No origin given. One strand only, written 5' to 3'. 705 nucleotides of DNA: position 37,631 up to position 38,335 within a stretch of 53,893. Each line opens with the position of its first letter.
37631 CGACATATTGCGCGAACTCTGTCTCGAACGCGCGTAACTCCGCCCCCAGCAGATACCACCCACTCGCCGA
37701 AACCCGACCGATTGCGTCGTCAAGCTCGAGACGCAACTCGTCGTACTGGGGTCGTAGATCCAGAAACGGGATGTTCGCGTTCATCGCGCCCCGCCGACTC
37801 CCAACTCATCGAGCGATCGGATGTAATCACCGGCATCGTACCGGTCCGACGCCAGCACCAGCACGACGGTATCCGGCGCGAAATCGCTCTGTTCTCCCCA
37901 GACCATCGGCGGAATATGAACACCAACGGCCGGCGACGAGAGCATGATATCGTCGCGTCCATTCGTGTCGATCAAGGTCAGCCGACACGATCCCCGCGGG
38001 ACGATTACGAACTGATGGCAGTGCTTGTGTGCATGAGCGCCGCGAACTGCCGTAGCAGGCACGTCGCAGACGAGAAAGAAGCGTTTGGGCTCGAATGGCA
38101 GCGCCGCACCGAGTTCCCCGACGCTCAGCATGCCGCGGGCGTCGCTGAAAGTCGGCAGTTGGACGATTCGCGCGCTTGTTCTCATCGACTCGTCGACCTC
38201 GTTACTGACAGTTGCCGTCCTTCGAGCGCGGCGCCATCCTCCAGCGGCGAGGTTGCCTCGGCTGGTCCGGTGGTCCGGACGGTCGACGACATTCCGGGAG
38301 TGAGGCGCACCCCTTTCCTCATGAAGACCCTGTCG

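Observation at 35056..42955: Arn-like module for a 3-amino-3,6-dideoxyhexose: rfbA-rfbB / fdtA-fdtB-GT-C / ArnC-like GT2-FemAB-like-methyltransferase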

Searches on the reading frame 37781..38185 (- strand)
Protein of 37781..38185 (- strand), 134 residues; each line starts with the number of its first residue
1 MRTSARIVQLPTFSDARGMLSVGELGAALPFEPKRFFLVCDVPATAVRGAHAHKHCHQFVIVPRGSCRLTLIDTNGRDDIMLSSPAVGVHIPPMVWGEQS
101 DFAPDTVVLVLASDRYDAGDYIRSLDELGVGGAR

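Call 7: search_protein_families(library=pfam, proteins=[window:37781-38185:-], max_evalue=0.01)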
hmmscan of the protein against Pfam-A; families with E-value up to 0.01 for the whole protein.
window:37781-38185:- (134 aa): 1 family
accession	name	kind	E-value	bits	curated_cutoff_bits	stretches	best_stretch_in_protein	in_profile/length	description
PF05523.17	FdtA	-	7.2e-42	142.7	23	1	5-127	3-125/131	WxcM-like, C-terminal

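Call 8: search_protein_families(library=ncbifam, proteins=[window:37781-38185:-], max_evalue=0.01)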
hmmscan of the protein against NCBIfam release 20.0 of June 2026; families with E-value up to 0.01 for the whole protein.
window:37781-38185:- (134 aa): 0 families

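Call 24: search_solved_structures(query=window:37781-38185:-, max_evalue=0.001, show_alignments=3)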
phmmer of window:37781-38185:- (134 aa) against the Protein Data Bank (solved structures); distinct sequences matched with E-value up to 0.001: 12.
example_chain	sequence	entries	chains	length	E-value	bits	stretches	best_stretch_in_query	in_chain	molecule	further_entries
4zu4_A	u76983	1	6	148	7.6e-31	109.9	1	12-125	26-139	WxcM-like protein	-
4mzu_A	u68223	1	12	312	4.5e-30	107.4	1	13-125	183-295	WxcM-like protein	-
2pa7_A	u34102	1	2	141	1.1e-26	96.5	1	6-127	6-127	DTDP-6-deoxy-3,4-keto-hexulose isomerase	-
2pae_A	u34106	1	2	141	1.1e-25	93.2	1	6-127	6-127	DTDP-6-deoxy-3,4-keto-hexulose isomerase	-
2pak_A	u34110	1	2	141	1.1e-25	93.2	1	6-127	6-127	DTDP-6-deoxy-3,4-keto-hexulose isomerase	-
2pam_A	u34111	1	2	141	1.1e-24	90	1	6-127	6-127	DTDP-6-deoxy-3,4-keto-hexulose isomerase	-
5tpu_A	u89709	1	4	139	5.4e-23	84.5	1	4-128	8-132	Putative uncharacterized protein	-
4zu7_A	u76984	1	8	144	1.3e-21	80.1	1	6-126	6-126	QdtA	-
4o9e_A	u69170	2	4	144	1.1e-20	77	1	6-126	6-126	QdtA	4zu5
7n67_A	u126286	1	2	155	2e-20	76.2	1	6-127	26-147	FdtA domain-containing protein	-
4o9g_A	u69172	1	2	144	1.1e-19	73.8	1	6-126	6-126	QdtA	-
5tpv_A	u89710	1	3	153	1e-15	61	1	7-123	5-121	WlaRA, TDP-fucose-3,4-ketoisomerase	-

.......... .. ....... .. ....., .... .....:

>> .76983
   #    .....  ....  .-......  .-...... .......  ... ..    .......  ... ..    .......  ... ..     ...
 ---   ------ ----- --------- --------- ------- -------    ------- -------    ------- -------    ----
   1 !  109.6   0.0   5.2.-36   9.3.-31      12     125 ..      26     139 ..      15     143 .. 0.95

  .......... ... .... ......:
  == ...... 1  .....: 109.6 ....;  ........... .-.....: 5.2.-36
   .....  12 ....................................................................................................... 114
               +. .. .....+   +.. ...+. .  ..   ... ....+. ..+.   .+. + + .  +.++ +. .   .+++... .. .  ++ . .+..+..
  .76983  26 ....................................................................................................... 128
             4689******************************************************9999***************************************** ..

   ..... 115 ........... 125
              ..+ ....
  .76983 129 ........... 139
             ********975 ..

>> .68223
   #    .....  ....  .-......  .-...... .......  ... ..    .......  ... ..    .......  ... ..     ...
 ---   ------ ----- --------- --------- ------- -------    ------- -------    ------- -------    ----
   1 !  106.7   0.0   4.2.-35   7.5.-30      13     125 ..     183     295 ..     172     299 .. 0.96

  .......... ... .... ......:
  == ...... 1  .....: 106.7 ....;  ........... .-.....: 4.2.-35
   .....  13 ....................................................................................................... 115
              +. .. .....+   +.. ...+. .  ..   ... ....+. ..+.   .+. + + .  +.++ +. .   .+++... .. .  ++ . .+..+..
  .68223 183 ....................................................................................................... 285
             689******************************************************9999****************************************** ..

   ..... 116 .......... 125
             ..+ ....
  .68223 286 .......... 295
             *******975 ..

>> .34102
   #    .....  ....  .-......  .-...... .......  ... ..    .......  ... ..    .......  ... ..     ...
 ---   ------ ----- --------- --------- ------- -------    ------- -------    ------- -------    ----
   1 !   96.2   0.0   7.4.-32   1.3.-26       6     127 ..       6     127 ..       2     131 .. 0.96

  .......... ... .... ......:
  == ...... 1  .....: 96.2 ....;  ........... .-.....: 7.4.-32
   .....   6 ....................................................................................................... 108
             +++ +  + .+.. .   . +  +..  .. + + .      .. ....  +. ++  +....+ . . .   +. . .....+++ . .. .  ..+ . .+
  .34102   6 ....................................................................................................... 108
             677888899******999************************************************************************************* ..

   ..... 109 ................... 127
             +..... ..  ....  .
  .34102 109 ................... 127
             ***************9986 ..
